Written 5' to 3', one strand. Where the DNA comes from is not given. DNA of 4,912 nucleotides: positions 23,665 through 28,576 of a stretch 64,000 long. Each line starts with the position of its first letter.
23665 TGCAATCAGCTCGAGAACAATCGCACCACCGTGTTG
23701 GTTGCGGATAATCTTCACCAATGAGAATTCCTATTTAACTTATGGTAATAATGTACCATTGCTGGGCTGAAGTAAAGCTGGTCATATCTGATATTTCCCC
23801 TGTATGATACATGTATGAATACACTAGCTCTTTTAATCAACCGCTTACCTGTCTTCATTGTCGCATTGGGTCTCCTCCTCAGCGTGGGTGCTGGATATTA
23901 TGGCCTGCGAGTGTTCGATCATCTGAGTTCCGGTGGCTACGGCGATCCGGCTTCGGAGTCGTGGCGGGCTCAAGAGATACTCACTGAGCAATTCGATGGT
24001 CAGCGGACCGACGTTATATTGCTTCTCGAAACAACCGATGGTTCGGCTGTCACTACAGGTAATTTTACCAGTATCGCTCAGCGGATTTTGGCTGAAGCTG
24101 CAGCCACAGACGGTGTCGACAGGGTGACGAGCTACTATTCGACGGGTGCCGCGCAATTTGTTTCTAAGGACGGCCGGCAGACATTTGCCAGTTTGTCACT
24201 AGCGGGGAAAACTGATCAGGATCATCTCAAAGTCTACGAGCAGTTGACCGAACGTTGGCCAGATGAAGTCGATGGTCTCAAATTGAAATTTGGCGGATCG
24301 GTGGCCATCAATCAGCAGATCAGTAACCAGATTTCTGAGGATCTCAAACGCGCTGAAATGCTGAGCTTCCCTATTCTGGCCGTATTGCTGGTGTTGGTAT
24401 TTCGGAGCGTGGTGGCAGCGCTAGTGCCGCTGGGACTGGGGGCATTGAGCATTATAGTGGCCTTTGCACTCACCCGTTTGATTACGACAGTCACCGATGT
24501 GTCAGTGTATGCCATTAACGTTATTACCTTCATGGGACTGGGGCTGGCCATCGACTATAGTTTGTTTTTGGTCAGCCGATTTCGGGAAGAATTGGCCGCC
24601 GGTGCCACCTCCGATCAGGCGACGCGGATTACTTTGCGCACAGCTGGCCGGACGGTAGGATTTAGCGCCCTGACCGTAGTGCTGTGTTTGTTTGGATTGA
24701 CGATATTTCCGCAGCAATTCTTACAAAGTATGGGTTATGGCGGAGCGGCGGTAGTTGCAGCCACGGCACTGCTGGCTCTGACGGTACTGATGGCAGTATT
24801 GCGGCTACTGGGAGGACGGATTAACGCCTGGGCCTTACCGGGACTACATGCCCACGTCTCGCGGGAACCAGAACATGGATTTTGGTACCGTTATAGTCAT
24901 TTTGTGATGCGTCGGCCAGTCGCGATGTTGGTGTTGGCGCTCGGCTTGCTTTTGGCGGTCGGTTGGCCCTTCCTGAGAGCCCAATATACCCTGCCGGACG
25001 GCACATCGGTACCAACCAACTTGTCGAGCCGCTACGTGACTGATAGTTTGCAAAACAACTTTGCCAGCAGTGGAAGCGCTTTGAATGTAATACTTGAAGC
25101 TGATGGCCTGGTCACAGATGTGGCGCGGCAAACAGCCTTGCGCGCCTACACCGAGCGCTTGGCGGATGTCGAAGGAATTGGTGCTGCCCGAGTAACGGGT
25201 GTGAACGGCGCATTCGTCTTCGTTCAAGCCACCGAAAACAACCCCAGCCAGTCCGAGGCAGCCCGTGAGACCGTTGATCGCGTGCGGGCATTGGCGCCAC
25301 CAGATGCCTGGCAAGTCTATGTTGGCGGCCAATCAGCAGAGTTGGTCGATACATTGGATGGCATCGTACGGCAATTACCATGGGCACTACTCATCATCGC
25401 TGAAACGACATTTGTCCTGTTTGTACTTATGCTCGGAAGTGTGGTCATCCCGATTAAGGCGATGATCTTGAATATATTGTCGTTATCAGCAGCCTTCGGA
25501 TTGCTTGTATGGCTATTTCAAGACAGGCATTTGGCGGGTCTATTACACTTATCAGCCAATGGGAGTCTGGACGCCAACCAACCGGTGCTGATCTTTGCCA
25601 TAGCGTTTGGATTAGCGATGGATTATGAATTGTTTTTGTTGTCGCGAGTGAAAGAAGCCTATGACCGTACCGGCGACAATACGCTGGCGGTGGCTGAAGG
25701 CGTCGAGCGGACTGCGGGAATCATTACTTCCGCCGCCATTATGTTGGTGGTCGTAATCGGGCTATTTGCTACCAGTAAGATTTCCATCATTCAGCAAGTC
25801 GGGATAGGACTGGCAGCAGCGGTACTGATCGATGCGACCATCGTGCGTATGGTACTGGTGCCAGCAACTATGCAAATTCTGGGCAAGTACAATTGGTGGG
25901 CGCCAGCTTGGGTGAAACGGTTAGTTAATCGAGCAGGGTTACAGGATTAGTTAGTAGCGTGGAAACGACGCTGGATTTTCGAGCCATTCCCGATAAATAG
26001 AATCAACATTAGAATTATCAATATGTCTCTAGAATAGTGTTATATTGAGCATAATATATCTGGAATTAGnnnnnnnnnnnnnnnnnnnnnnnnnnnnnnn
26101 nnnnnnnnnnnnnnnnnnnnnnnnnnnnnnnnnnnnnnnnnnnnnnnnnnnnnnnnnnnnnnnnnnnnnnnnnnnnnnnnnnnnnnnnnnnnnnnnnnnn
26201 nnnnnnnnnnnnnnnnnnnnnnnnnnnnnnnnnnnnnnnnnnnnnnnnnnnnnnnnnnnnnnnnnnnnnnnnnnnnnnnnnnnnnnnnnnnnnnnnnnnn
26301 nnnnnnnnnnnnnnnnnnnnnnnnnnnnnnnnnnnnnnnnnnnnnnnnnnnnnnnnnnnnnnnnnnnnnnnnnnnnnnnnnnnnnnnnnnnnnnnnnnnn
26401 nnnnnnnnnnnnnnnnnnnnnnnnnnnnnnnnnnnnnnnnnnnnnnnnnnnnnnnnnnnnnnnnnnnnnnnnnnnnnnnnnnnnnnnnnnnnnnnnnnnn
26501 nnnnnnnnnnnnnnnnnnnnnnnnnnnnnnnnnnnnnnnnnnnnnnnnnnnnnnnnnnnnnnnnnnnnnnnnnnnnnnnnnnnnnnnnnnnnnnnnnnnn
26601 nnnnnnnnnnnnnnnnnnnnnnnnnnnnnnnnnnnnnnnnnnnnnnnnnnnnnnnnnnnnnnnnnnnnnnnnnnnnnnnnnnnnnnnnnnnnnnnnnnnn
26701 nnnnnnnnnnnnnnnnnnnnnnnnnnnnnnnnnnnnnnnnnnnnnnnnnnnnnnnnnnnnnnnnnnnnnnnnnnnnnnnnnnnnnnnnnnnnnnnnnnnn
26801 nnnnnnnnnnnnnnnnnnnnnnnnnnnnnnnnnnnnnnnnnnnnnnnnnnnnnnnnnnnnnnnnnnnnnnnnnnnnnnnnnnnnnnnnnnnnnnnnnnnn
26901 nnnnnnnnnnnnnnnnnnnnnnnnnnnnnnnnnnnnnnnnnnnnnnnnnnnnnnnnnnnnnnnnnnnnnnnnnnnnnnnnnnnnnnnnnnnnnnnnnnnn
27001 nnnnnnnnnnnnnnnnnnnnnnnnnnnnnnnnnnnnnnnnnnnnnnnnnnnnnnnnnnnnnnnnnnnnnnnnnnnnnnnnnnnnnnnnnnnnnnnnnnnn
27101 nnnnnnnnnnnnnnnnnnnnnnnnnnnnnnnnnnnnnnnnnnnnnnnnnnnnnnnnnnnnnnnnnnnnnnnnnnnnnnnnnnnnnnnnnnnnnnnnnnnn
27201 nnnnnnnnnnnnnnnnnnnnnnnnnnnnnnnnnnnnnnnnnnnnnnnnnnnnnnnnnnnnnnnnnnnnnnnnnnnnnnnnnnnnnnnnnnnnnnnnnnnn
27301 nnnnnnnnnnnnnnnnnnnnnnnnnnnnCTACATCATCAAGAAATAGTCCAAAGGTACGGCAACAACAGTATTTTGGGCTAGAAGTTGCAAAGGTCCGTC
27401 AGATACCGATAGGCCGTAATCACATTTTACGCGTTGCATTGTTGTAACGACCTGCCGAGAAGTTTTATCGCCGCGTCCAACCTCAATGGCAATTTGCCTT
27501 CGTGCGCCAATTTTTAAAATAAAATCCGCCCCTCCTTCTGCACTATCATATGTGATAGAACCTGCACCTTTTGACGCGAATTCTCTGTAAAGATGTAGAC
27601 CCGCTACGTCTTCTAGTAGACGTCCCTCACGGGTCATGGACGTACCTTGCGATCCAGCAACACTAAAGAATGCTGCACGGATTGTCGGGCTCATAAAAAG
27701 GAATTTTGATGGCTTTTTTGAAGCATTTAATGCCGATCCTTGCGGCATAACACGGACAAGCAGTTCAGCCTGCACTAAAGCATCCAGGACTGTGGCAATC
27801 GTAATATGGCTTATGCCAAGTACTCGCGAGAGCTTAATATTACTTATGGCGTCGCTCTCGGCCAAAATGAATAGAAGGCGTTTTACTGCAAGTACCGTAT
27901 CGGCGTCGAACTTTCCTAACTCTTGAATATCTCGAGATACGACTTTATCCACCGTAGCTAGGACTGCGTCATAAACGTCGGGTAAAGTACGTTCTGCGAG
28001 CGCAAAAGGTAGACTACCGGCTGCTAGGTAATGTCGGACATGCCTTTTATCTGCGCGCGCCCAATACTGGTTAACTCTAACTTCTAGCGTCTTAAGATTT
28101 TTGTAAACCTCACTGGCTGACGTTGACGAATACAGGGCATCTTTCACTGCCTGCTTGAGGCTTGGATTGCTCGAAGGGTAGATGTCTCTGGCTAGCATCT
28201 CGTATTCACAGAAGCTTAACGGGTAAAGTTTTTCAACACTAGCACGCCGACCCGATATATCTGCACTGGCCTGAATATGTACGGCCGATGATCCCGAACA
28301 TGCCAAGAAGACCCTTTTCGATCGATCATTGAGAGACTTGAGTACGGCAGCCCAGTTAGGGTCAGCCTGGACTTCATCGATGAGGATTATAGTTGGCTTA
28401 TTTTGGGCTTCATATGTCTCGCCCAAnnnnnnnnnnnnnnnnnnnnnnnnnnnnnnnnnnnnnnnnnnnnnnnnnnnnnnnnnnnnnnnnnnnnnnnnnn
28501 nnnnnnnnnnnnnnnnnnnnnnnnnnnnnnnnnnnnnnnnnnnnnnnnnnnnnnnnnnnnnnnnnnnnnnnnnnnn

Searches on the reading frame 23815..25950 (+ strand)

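Call 44: search_protein_families(library=pfam, proteins=[window:23815-25950:+], max_evalue=0.001)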
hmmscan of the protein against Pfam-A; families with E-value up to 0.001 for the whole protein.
window:23815-25950:+ (711 aa): 1 family
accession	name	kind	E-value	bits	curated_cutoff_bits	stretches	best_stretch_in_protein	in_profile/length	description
PF03176.21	MMPL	-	1.2e-75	254.9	20.5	2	45-370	5-332/333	MMPL family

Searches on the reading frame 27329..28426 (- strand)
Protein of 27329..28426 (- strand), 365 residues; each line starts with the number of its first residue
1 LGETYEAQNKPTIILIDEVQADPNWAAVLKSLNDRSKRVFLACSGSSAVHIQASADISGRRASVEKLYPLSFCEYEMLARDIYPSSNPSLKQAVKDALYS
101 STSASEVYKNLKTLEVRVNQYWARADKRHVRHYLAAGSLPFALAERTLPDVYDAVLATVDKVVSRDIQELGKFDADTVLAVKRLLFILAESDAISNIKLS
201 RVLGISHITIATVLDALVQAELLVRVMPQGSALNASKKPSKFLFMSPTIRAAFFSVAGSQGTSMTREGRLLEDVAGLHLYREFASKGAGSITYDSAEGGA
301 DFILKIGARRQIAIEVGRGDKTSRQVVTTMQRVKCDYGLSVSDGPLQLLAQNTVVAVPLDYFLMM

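Call 44: search_protein_families(library=pfam, proteins=[window:27329-28426:-], max_evalue=0.001)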
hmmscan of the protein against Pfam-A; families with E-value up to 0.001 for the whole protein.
window:27329-28426:- (365 aa): 3 families
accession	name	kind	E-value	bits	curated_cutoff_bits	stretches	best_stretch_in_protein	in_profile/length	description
PF13173.12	AAA_14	-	4.1e-12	46.7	27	1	9-75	61-128/129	AAA domain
PF13635.12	DUF4143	-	1.4e-06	28.6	28.1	1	165-317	2-158/160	Domain of unknown function (DUF4143)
PF01047.28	MarR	-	2e-05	24.8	24.6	1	183-225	7-49/59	MarR family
